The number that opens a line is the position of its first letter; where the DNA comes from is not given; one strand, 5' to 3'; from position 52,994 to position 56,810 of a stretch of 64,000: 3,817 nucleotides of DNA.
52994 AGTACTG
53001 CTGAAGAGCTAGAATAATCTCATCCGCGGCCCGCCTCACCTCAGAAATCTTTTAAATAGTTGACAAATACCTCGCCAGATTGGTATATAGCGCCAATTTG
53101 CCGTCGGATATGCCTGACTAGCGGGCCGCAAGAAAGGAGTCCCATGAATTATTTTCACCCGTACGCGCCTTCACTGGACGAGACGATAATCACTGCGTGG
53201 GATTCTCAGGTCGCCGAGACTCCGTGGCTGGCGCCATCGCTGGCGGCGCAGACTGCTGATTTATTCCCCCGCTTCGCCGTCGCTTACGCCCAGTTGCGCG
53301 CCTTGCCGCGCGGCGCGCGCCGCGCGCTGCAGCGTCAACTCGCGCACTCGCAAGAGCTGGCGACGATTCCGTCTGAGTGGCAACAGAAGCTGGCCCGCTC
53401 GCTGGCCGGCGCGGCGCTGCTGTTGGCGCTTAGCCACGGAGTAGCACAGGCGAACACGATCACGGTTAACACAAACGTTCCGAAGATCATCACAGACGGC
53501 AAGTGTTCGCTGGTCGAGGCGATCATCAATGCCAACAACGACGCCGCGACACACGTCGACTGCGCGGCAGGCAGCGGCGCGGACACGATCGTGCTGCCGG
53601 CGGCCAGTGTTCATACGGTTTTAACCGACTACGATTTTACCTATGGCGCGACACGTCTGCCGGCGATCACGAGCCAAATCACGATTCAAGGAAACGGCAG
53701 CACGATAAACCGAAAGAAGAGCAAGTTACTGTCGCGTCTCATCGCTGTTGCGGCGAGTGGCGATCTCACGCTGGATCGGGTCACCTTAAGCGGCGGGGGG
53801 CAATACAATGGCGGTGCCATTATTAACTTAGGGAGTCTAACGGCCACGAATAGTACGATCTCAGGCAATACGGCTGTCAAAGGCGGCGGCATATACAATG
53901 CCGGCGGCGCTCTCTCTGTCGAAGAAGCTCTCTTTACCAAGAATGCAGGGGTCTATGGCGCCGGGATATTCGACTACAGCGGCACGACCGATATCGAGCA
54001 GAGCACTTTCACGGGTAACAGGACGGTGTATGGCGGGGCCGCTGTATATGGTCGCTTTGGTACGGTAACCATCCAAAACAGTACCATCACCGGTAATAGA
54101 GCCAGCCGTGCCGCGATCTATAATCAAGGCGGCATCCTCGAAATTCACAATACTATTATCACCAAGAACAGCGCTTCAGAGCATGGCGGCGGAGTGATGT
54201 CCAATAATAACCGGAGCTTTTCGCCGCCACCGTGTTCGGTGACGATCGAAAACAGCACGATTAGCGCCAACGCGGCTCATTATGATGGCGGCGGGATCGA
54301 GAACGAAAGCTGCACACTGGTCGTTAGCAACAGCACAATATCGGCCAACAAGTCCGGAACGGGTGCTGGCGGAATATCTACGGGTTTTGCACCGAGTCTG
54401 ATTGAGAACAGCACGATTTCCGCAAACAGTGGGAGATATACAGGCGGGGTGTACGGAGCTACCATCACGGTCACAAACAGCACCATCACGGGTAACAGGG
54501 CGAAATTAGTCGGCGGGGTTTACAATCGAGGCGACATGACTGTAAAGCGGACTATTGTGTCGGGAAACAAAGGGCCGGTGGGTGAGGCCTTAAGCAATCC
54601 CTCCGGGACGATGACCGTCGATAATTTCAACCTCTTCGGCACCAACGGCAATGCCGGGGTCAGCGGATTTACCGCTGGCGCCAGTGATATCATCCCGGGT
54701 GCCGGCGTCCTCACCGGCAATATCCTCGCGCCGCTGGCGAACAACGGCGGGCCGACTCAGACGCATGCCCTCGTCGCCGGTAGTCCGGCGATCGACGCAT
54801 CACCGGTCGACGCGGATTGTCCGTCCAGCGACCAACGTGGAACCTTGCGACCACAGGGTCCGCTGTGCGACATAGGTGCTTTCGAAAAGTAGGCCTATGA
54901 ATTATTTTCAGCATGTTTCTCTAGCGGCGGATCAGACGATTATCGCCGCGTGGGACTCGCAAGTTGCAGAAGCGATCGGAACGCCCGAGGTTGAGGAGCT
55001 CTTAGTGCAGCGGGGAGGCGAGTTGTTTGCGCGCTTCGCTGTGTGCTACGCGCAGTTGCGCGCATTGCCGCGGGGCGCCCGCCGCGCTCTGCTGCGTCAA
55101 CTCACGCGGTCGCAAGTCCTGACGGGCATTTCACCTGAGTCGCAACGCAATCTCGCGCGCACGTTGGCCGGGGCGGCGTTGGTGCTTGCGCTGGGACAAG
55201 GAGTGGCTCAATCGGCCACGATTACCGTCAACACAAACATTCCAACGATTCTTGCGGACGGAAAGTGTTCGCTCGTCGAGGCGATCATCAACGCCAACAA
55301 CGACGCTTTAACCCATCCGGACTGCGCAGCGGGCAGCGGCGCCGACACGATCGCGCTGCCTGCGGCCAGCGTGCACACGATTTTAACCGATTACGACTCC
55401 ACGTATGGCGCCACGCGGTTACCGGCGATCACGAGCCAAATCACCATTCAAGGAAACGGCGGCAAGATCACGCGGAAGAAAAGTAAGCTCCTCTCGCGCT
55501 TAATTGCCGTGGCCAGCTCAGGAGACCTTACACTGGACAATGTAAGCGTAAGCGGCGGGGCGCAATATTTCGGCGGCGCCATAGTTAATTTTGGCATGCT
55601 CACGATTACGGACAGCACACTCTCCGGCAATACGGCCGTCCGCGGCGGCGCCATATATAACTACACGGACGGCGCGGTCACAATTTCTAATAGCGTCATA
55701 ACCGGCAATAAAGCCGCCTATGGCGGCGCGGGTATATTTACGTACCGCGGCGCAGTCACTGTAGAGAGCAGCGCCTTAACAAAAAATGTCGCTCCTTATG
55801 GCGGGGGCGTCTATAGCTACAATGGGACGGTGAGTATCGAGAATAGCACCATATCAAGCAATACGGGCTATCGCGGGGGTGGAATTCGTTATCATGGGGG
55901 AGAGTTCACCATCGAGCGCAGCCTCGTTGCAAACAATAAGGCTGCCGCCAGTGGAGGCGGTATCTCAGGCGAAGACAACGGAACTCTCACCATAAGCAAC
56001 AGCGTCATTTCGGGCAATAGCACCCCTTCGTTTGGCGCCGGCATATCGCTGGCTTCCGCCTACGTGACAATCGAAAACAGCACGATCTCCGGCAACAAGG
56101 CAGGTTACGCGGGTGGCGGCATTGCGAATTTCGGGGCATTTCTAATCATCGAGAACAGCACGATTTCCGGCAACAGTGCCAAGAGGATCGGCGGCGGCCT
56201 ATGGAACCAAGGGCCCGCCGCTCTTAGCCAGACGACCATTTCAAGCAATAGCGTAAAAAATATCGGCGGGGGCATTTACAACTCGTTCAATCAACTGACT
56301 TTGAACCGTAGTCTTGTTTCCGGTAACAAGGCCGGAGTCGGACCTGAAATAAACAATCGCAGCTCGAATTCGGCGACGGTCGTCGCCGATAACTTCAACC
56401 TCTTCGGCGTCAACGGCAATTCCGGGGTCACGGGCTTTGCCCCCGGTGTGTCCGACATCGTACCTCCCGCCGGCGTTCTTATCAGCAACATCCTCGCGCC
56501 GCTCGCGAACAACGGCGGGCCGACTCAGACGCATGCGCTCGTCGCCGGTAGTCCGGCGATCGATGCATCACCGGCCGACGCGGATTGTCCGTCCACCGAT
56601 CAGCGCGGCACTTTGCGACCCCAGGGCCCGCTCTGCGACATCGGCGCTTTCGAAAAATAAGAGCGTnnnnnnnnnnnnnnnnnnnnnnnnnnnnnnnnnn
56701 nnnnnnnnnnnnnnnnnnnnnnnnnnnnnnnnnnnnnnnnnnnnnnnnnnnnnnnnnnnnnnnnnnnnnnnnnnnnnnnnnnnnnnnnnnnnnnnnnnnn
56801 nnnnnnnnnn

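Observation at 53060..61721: Array of five tandem paralogous secreted beta-helix genes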

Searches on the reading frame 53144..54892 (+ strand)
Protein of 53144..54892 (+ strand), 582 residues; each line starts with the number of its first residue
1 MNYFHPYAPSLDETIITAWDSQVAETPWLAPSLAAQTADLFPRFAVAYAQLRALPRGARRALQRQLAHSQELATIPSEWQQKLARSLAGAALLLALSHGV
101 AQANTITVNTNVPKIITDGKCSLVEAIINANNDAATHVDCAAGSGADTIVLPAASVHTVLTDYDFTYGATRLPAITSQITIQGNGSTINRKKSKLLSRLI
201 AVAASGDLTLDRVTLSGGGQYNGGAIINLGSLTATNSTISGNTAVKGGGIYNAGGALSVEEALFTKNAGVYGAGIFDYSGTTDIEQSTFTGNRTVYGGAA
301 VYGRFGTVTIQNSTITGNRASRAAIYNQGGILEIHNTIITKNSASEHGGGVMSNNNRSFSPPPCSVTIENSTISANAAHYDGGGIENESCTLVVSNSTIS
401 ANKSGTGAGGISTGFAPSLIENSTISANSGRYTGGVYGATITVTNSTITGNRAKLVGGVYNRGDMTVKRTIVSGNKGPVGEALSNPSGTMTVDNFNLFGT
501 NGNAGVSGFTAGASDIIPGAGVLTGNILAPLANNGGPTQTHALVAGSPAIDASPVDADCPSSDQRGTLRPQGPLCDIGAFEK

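Call 3: search_protein_families(library=pfam, proteins=[window:53144-54892:+], max_evalue=1)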
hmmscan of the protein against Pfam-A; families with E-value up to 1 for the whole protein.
window:53144-54892:+ (582 aa): 3 families
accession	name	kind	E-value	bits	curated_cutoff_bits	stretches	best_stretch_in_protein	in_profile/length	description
PF13229.12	Beta_helix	-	1.8e-13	50.9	25.9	3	271-405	22-139/158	Right handed beta helix region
PF02415.23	Chlam_PMP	-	0.28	12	20.6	1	236-252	1-18/19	Chlamydia polymorphic membrane protein (Chlamydia_PMP) repeat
PF17161.10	DUF5123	-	0.31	12.6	35.1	1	308-357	1-53/113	Domain of unknown function (DUF5123)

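Call 4: search_protein_families(library=ncbifam, proteins=[window:53144-54892:+], max_evalue=1)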
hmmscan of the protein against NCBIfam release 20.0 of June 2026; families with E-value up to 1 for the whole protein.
window:53144-54892:+ (582 aa): 2 families
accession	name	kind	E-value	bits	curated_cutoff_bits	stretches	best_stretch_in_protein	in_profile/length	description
NF041518.1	choice_anch_Q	domain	1.9e-23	82.5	25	1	528-581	4-56/58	choice-of-anchor Q domain-containing protein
TIGR04212.1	GlyGly_RbtA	equivalog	6.7e-10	37.9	295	2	83-324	2-263/605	rhombotarget A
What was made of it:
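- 53144..54892 (+): Gene 1, 582 aa: N-extension, signal peptide, beta-helix, choice-of-anchor Q. Beta_helix 50.9 bits (call 3). choice_anch_Q 82.5 bits (call 4).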

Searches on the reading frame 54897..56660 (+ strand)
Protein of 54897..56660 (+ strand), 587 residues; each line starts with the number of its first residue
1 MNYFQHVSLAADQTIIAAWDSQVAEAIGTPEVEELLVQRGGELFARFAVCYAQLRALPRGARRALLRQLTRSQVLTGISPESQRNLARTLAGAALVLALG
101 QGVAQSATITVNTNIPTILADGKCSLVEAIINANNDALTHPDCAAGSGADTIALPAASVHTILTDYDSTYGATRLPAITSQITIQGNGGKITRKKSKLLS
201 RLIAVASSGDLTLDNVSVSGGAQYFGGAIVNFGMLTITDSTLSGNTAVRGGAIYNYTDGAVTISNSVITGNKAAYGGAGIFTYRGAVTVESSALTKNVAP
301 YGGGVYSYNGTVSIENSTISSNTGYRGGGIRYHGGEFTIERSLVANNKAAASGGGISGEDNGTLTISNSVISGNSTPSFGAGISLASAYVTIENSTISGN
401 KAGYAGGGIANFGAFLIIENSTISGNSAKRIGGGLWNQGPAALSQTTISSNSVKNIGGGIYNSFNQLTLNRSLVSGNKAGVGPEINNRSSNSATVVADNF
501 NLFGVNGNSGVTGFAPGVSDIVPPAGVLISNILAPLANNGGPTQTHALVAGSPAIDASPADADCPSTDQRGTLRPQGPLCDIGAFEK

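Call 3: search_protein_families(library=pfam, proteins=[window:54897-56660:+], max_evalue=1)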
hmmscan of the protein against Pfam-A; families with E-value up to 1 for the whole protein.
window:54897-56660:+ (587 aa): 1 family
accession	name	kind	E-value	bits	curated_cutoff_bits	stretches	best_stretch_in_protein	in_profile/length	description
PF02415.23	Chlam_PMP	-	0.00022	21.6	20.6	2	239-255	1-18/19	Chlamydia polymorphic membrane protein (Chlamydia_PMP) repeat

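Call 4: search_protein_families(library=ncbifam, proteins=[window:54897-56660:+], max_evalue=1)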
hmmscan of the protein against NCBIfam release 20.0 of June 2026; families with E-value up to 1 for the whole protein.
window:54897-56660:+ (587 aa): 3 families
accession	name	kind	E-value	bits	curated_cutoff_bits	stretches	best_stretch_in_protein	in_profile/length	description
NF041518.1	choice_anch_Q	domain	1.5e-24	86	25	1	533-586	4-56/58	choice-of-anchor Q domain-containing protein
TIGR04212.1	GlyGly_RbtA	equivalog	2.6e-12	45.8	295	2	86-295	2-231/605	rhombotarget A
NF043008.1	Cyt550_Brdyrhiz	equivalog_domain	0.84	9.8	240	1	448-512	19-81/131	cytochrome c-550 CycA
